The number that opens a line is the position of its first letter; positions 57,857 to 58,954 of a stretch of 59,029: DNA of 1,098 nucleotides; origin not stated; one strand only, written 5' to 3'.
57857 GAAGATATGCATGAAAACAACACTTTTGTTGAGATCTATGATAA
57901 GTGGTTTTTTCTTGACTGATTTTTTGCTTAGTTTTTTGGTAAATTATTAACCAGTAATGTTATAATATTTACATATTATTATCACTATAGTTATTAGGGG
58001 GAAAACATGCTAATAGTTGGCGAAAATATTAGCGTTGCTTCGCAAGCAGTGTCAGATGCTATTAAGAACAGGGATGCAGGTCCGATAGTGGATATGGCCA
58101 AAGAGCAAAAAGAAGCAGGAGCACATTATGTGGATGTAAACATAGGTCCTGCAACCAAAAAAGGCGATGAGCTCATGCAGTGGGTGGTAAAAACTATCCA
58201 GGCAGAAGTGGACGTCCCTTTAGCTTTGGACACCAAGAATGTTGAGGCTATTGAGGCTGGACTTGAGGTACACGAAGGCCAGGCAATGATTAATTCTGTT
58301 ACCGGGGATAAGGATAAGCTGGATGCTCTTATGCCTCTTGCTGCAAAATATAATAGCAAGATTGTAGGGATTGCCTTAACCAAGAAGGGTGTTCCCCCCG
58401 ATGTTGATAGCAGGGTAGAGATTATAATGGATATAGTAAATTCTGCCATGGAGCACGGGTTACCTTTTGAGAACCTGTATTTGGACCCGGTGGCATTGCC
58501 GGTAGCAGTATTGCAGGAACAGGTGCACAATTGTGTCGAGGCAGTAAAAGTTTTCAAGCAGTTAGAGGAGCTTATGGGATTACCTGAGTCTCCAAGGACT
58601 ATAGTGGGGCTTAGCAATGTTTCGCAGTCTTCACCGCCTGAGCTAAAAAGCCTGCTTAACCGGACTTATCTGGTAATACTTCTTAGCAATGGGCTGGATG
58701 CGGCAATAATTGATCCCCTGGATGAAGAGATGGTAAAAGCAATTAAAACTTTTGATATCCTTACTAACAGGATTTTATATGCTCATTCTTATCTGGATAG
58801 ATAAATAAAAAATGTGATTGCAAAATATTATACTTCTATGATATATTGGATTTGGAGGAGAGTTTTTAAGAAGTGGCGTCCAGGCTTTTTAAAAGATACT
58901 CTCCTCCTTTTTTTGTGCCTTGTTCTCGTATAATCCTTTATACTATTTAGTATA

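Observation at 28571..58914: Microcompartment locus nested inside the Wood-Ljungdahl cluster and apparently co-transcribed with its distal genes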

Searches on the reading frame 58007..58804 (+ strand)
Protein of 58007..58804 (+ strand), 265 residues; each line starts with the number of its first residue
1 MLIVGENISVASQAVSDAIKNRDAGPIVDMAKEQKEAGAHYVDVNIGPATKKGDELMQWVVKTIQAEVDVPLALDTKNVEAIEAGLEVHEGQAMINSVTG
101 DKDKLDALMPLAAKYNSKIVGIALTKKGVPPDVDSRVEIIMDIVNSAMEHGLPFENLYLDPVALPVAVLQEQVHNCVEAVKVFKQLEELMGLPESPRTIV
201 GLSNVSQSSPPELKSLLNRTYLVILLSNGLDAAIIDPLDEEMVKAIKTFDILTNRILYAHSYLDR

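Call 10: search_protein_families(library=pfam, proteins=[window:58007-58804:+])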
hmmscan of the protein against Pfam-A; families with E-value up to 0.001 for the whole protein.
window:58007-58804:+ (265 aa): 2 families
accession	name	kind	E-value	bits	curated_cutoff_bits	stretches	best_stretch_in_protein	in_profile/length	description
PF00809.28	Pterin_bind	-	1.6e-19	71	25.5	1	10-234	6-242/244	Pterin binding enzyme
PF03599.22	CdhD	-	7.9e-06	25.3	24.8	1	57-165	85-180/387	CO dehydrogenase/acetyl-CoA synthase delta subunit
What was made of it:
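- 58007..58804 (+): acsE, methyl-THF:CoFeSP methyltransferase. Pterin_bind (call 10).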

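Call 52: search_protein_families(library=ncbifam, proteins=[window:58007-58804:+], max_evalue=0.00001)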
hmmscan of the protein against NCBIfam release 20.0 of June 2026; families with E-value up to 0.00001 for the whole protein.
window:58007-58804:+ (265 aa): 4 families
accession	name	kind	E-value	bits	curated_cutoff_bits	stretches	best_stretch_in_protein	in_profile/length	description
NF005719.0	PRK07535.1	domain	1.7e-77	260.2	259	1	1-263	1-255/268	methyltetrahydrofolate:corrinoid/iron-sulfur protein methyltransferase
NF040758.1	CODH_ACS_meth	exception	8.3e-69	231.8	370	1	2-264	5-260/261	carbon monoxide dehydrogenase/acetyl-CoA synthase methytransferase subunit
TIGR02082.1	metH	equivalog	1.2e-31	109.3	1010.85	1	2-239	344-588/1182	methionine synthase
NF007024.0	PRK09490.1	equivalog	2.5e-15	55.4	1497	1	3-236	362-602/1234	methionine synthase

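Call 75: search_solved_structures(query=window:58007-58804:+, max_evalue=1e-10)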
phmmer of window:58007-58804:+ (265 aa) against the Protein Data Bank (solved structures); distinct sequences matched with E-value up to 1e-10: 16.
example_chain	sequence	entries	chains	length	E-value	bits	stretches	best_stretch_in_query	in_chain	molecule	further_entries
2yci_X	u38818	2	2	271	2.3e-69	236.8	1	2-263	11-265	5-METHYLTETRAHYDROFOLATE CORRINOID/IRON SULFUR PROTEIN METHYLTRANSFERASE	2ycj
2yck_X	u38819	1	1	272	2.3e-69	236.8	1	2-263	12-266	5-METHYLTETRAHYDROFOLATE CORRINOID/IRON SULFUR PROTEIN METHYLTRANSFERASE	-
2e7f_A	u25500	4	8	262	7e-58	199.2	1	1-263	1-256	5-methyltetrahydrofolate corrinoid/iron sulfur protein methyltransferase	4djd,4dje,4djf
2ogy_A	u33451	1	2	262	9.2e-57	195.5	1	1-263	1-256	5-methyltetrahydrofolate corrinoid/iron sulfur protein methyltransferase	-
1f6y_A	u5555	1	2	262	3.3e-56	193.7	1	1-263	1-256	5-METHYLTETRAHYDROFOLATE CORRINOID/IRON SULFUR PROTEIN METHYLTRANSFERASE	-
4o0q_A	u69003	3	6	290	2.5e-33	118.8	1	1-260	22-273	Dihydropteroate synthase DHPS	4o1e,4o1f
1q7m_A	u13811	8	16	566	3.1e-22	82.5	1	2-249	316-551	5-methyltetrahydrofolate S-homocysteine methyltransferase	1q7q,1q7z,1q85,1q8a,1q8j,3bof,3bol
5von_A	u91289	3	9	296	1.6e-20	76.9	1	2-237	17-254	5-methyltetrahydrofolate homocysteine S-methyltransferase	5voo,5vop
9cbo_A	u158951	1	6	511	5.9e-20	75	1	2-237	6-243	Methionine synthase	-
9cbq_A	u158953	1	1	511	5.9e-20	75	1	2-237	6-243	Methionine synthase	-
9cbr_A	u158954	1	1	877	1.4e-19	73.8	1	2-237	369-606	Methionine synthase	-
9cbp_A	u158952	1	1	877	1.5e-19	73.7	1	2-237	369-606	Methionine synthase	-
8ssc_A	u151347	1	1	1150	2.4e-19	73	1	2-237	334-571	Methionine synthase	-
8g3h_A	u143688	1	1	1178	1.9e-17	66.8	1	1-237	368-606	Methionine synthase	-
4ccz_A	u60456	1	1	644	2e-11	47.1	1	23-236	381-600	METHIONINE SYNTHASE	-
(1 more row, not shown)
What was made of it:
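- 58007..58804 (+): 237 bits against C. hydrogenoformans MeTr 2YCI (call 75).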
